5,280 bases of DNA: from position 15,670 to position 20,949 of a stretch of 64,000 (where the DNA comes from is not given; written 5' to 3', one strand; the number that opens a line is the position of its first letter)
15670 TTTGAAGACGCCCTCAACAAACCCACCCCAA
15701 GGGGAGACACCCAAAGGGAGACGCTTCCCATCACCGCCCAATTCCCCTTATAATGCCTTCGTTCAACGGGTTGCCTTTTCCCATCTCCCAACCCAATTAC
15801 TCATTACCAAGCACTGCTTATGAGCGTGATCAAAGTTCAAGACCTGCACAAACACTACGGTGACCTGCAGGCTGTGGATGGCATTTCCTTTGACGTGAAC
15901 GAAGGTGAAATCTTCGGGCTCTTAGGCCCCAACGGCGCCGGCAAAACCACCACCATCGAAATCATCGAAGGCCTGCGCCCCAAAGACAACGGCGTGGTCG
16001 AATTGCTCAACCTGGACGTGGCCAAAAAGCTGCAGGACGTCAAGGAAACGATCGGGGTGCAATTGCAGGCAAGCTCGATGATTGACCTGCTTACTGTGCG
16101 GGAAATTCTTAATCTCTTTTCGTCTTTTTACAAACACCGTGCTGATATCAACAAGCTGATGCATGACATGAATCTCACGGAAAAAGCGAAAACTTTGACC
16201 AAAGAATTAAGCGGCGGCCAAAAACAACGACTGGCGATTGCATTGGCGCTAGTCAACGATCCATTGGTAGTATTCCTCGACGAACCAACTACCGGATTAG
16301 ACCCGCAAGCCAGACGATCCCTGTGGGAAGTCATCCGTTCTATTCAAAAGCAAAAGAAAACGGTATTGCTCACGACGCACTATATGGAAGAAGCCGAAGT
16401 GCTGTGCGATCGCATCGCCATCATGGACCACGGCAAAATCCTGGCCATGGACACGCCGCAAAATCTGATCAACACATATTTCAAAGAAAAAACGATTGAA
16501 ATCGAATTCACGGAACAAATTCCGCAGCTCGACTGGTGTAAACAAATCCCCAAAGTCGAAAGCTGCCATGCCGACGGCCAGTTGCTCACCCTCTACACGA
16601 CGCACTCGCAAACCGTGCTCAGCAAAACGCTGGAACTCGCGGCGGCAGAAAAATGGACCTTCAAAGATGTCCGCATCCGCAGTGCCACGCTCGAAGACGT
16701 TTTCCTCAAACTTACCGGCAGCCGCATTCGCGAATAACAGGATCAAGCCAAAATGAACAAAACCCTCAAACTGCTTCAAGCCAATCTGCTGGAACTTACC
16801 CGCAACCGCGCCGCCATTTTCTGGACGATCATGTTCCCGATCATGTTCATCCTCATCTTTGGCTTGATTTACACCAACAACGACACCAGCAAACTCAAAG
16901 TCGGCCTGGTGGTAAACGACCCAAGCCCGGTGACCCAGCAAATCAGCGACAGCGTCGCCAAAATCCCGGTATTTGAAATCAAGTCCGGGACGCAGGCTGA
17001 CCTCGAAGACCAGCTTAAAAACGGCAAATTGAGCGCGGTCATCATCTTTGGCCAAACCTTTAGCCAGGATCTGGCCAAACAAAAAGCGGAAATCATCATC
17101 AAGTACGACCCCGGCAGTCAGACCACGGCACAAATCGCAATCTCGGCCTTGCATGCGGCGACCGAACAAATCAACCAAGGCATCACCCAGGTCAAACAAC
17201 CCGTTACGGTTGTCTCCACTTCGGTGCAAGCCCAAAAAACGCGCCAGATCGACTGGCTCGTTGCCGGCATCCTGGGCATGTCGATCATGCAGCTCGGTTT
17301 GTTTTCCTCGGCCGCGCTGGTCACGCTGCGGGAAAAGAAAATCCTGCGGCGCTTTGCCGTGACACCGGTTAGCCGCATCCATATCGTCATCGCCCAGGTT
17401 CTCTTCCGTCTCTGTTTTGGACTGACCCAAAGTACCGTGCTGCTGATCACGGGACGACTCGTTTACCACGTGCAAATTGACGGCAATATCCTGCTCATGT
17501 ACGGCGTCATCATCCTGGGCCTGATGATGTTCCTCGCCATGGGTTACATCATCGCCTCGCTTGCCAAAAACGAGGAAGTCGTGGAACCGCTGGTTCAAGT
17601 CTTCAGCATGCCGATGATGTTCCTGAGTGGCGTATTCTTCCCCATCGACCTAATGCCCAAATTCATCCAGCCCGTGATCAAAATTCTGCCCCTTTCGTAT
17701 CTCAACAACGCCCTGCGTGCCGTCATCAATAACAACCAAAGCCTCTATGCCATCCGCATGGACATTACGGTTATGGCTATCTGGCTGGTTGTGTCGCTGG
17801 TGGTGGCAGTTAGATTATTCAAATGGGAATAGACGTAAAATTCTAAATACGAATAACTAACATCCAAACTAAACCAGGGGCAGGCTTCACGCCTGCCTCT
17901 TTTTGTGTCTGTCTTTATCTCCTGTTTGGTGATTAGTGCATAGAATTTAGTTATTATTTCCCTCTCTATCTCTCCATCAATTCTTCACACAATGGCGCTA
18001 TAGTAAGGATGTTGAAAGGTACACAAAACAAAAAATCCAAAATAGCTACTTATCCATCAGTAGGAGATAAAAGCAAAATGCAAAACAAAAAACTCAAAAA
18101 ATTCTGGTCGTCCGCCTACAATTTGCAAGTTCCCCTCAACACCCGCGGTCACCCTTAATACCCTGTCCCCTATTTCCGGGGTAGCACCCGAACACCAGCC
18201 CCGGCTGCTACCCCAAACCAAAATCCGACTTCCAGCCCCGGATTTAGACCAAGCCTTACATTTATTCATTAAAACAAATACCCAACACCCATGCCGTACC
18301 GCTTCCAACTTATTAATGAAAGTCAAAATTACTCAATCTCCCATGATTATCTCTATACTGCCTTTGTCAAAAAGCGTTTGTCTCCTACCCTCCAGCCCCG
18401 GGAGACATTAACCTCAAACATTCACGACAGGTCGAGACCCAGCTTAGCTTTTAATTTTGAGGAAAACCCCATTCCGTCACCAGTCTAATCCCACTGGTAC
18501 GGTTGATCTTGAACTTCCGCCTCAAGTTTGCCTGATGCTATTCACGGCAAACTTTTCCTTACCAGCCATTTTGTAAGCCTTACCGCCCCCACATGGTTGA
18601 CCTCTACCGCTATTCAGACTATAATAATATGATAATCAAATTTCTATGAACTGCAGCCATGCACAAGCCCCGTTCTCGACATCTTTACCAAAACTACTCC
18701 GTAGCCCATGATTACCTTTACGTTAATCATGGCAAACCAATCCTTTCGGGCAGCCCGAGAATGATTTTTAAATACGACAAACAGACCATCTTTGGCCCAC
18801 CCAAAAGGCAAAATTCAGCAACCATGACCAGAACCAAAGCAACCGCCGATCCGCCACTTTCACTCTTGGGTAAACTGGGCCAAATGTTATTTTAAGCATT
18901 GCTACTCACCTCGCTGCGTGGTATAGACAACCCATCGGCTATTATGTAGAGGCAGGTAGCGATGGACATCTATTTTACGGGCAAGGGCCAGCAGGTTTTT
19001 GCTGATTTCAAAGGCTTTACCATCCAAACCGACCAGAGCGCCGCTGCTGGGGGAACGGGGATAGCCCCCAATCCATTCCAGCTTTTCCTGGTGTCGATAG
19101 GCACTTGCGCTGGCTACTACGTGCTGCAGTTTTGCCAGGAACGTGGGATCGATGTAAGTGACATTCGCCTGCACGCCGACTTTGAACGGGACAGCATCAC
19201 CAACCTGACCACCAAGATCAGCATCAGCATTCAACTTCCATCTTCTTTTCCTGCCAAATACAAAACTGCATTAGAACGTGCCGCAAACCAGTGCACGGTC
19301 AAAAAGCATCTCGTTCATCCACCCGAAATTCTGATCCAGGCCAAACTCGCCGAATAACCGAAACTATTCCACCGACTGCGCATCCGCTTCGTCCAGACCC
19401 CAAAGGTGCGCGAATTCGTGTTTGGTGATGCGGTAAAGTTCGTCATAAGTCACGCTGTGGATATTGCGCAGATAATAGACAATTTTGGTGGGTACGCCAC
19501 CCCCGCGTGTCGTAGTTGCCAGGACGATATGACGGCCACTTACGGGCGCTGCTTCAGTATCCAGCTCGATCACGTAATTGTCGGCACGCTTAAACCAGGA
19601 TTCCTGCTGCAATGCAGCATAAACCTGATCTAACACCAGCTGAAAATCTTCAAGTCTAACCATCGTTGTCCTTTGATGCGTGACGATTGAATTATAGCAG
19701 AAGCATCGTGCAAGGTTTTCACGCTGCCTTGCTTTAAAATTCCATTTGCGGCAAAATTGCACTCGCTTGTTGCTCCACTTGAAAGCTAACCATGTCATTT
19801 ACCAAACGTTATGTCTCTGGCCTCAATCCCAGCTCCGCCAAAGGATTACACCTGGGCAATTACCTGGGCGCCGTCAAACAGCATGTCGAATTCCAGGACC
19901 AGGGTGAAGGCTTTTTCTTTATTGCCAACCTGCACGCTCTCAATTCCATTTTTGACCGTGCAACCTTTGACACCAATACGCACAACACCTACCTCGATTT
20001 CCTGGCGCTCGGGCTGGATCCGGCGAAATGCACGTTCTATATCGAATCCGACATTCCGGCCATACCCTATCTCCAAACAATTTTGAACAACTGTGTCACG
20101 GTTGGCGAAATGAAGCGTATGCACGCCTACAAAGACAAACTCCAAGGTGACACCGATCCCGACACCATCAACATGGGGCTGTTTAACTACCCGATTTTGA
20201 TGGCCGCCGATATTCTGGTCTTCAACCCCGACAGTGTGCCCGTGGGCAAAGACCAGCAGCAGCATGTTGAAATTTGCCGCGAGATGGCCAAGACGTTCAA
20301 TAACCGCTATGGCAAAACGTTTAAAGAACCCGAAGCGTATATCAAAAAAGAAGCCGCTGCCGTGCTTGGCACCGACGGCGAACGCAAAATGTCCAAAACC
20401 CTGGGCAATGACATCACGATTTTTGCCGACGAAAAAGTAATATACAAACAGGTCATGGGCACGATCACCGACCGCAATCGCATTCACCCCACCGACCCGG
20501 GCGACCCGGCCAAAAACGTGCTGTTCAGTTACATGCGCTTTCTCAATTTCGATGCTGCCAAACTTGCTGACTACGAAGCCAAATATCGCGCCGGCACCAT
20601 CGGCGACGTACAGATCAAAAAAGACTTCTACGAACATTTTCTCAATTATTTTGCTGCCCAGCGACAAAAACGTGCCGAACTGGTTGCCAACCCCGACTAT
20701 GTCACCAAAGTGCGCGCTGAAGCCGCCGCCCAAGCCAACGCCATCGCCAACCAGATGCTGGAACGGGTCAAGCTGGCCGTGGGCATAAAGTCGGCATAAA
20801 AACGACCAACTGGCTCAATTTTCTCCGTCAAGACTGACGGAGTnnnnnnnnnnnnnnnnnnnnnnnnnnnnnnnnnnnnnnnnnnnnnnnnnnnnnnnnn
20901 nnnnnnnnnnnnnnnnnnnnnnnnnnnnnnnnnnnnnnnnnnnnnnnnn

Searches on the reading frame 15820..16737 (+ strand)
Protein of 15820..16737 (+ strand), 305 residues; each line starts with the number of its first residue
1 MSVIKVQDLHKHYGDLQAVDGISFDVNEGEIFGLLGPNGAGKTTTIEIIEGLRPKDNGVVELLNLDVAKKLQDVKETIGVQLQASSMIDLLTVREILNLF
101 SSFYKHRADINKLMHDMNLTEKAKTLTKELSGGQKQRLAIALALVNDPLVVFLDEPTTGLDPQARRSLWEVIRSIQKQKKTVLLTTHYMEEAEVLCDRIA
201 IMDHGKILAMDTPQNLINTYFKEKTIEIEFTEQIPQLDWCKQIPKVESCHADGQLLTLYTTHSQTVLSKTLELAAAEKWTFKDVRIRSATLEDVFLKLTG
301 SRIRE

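Call 75: search_protein_families(library=pfam, proteins=[window:15820-16737:+], max_evalue=0.001)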
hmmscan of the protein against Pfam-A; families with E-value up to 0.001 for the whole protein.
window:15820-16737:+ (305 aa): 5 families
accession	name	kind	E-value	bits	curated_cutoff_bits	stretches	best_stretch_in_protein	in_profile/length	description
PF00005.33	ABC_tran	-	6.1e-31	108.3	25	1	20-158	2-137/137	ABC transporter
PF13304.12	AAA_21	-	5.2e-15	56.7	27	1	128-187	236-298/304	AAA domain, putative AbiEii toxin, Type IV TA system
PF13175.12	AAA_15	-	5.6e-07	30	32.1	0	147-187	328-369/374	AAA ATPase domain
PF02463.25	SMC_N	-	1.2e-06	28.5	40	1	107-193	120-206/220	RecF/RecN/SMC N terminal domain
PF24506.1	KNTC1_N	-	0.00074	19.3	27.1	0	202-297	38-135/376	KNTC1, N-terminal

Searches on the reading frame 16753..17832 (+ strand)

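Call 75: search_protein_families(library=pfam, proteins=[window:16753-17832:+], max_evalue=0.001)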
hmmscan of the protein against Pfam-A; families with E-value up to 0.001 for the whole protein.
window:16753-17832:+ (359 aa): 2 families
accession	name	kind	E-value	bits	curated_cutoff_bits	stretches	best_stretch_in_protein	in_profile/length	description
PF12698.13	ABC2_membrane_3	-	3.3e-49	168.3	31.6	1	21-353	3-346/347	ABC-2 family transporter protein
PF01061.29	ABC2_membrane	-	1.2e-34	120.1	26.9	1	161-324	51-209/211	ABC-2 type transporter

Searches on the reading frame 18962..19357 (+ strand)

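Call 75: search_protein_families(library=pfam, proteins=[window:18962-19357:+], max_evalue=0.001)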
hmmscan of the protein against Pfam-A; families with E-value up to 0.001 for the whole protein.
window:18962-19357:+ (131 aa): 1 family
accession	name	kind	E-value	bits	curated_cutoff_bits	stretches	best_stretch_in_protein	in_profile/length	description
PF02566.24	OsmC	-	1.7e-16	60.9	27.5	1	31-123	1-97/100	OsmC-like protein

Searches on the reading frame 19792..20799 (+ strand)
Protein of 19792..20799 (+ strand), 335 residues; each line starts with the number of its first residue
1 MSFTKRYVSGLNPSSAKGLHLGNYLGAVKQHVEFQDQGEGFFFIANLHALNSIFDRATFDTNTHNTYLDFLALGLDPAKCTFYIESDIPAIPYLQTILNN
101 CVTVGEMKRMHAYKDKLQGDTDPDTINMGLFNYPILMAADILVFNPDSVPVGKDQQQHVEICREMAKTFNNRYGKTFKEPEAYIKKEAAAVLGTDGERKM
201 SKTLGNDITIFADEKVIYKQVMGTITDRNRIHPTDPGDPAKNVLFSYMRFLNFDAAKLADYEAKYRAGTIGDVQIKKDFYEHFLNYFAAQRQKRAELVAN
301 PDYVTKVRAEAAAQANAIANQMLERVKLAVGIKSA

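Call 75: search_protein_families(library=pfam, proteins=[window:19792-20799:+], max_evalue=0.001)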
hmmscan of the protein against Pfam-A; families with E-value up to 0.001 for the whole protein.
window:19792-20799:+ (335 aa): 1 family
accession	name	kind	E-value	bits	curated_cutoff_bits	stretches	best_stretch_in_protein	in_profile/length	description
PF00579.31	tRNA-synt_1b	-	1.6e-52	179.1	21.1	1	6-287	7-291/292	tRNA synthetases class I (W and Y)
